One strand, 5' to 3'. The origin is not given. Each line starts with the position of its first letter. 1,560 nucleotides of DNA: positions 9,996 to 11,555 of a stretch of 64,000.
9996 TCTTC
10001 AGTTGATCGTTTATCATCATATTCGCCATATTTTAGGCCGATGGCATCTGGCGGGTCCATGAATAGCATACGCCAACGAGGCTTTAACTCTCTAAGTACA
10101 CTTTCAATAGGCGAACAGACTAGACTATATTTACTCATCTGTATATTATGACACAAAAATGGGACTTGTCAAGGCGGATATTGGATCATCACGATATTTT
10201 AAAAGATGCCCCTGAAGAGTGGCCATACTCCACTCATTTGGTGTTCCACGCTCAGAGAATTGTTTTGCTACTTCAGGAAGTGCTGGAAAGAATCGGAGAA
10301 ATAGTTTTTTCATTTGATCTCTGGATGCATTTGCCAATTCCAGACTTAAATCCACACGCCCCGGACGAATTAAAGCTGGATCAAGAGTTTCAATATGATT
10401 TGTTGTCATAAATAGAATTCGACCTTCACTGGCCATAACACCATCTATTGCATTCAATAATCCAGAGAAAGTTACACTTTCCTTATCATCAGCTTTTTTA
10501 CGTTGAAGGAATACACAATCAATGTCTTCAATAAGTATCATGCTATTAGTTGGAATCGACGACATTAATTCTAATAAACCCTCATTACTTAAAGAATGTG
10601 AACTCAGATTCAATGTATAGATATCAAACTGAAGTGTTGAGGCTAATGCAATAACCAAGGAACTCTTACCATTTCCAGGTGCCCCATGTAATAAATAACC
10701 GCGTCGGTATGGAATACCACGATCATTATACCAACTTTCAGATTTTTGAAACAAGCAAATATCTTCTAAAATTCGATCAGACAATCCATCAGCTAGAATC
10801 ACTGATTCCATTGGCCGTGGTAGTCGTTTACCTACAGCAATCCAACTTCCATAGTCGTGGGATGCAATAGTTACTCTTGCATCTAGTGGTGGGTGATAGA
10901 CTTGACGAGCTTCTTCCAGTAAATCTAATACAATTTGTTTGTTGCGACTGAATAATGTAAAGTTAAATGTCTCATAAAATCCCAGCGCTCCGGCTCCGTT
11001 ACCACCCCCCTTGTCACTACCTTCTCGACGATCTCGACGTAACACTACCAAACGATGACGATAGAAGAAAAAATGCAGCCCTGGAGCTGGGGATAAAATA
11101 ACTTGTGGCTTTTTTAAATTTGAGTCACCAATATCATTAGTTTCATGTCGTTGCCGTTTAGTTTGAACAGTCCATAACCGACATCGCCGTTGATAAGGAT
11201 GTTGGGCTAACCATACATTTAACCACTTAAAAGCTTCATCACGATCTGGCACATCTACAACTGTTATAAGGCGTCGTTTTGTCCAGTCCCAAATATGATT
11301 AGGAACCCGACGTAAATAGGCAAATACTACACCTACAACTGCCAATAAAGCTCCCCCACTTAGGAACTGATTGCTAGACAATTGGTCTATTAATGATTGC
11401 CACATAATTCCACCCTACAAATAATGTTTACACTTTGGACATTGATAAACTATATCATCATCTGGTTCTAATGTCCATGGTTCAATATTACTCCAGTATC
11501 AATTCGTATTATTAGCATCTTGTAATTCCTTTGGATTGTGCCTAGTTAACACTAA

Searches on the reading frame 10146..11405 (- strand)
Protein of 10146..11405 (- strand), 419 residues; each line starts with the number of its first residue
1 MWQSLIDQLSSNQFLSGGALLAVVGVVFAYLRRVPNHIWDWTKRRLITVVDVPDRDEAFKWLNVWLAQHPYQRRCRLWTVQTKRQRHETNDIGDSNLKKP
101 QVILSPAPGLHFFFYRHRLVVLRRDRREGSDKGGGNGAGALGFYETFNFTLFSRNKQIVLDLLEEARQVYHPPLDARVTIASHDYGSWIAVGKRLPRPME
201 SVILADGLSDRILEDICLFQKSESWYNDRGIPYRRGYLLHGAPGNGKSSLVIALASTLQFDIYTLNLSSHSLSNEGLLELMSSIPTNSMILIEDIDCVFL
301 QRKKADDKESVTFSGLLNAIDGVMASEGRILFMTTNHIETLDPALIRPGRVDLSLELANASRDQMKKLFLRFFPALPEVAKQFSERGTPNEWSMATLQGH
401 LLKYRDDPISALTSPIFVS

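Call 34: find_related_loci(query=window:10146-11405:-, collection=viral_contigs, flank=10000)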
Query window:10146-11405:- (419 aa) in viral_contigs; peptide patterns used: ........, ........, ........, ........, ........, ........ (x = any residue, [..] = any of these).
14 stretches matched a pattern; 10 encode a relative of the query (tblastn E <= 1e-3); 10 distinct loci.
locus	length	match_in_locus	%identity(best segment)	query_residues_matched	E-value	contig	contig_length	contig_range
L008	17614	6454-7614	30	19-414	3e-53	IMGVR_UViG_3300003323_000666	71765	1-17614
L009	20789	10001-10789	36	144-412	5e-47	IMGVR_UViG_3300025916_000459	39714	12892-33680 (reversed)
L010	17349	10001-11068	32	30-407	2e-51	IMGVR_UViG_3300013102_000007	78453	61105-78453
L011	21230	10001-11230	28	2-414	5e-44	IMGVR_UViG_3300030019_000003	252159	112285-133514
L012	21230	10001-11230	28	2-414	5e-44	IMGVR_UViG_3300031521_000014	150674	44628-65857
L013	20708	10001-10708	36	182-412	3e-43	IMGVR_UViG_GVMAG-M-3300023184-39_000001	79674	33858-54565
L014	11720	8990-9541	40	193-374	3e-38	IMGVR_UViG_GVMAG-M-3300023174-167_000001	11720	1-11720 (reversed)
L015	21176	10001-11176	25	1-407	4e-38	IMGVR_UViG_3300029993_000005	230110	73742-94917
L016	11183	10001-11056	28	1-357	3e-38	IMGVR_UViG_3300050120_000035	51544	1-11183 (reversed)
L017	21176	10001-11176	25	1-407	4e-38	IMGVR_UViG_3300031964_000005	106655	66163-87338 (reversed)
